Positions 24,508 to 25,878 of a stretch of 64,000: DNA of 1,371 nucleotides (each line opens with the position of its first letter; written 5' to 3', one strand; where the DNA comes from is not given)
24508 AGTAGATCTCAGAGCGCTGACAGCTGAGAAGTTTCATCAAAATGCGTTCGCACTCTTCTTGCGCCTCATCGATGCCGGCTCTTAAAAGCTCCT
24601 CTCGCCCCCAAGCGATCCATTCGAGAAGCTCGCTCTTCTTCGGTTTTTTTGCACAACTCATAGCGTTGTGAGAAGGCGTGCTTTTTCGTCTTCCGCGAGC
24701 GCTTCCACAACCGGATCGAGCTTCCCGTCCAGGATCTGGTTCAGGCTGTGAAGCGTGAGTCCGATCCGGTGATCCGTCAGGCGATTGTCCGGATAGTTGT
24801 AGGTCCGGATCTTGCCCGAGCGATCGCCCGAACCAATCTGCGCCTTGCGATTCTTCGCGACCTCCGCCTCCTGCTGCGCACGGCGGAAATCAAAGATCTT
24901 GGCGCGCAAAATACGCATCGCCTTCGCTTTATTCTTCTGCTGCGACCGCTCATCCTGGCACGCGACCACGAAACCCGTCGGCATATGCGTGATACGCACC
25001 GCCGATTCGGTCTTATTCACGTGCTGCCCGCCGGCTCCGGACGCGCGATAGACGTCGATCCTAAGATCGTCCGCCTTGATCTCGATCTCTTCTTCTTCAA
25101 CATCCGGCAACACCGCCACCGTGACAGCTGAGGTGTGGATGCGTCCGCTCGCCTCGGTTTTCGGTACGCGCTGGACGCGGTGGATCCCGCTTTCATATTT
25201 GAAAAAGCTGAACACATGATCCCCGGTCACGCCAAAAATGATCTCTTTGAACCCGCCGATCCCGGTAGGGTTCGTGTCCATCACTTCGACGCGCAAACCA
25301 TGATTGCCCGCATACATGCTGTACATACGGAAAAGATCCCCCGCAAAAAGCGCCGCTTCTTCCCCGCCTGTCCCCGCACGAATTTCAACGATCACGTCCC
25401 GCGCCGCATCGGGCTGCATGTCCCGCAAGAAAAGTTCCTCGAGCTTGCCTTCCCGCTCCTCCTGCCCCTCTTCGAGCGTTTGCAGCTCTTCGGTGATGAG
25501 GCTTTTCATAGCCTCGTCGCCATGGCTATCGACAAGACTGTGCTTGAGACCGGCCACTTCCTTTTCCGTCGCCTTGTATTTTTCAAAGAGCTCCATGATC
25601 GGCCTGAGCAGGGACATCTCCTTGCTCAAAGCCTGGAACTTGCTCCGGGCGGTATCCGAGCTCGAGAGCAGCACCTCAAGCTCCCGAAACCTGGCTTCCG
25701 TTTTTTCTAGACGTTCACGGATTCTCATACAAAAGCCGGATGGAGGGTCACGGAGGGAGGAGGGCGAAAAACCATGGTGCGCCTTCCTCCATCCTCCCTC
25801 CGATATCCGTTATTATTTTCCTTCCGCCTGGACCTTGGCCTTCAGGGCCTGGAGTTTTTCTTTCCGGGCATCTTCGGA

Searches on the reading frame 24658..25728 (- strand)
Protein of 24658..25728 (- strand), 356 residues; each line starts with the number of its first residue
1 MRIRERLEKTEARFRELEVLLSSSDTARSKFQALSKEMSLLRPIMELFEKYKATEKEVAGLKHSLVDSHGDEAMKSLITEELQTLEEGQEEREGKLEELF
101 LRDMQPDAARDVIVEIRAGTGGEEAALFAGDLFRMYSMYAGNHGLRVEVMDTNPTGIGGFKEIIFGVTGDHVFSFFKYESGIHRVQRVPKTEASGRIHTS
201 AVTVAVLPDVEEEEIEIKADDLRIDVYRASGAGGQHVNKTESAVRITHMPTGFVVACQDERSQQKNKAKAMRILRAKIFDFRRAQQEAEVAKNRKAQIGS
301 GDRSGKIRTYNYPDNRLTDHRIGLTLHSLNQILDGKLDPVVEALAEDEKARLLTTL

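Call 33: find_homologous_proteins(query=window:24658-25728:-, max_evalue=1e-50)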
Query window:24658-25728:- (356 aa): 8000 proteins with E <= 1e-50 among 8000 candidates; the best 120 are listed.
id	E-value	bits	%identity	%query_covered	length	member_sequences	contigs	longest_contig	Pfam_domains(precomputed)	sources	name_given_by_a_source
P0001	1.3e-222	756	98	100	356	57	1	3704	PF03462.24,PF00472.27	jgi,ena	-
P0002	8.7e-213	724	94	100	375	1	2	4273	PF03462.24,PF00472.27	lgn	-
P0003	7.3e-211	717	92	100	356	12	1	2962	PF03462.24,PF00472.27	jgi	jgi:peptide chain release factor 1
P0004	2.3e-209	713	92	100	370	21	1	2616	PF03462.24,PF00472.27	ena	-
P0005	8.0e-208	707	91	100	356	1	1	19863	PF03462.24,PF00472.27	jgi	jgi:peptide chain release factor 1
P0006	1.2e-207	707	91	100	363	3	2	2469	PF03462.24,PF00472.27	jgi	-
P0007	1.7e-206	703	91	100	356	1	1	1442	PF03462.24,PF00472.27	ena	-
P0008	5.3e-206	701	90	100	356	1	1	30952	PF03462.24,PF00472.27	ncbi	ncbi:MAG: peptide chain release factor 1 [Candidatus Omnitrophota bacterium]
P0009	2.0e-204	696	89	100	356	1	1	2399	PF03462.24,PF00472.27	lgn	-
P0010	6.1e-204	695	90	100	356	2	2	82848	PF03462.24,PF00472.27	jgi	jgi:peptide chain release factor 1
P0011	2.4e-203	693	90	100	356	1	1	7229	PF03462.24,PF00472.27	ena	-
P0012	1.0e-202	691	91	100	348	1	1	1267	PF03462.24,PF00472.27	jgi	jgi:peptide chain release factor 1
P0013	1.5e-202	690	89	99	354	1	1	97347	PF03462.24,PF00472.27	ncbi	ncbi:MAG: peptide chain release factor 1 [Candidatus Omnitrophota bacterium]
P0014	1.1e-201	687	88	100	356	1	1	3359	PF03462.24,PF00472.27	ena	-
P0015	3.1e-201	686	88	100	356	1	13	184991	PF03462.24,PF00472.27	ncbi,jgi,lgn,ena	-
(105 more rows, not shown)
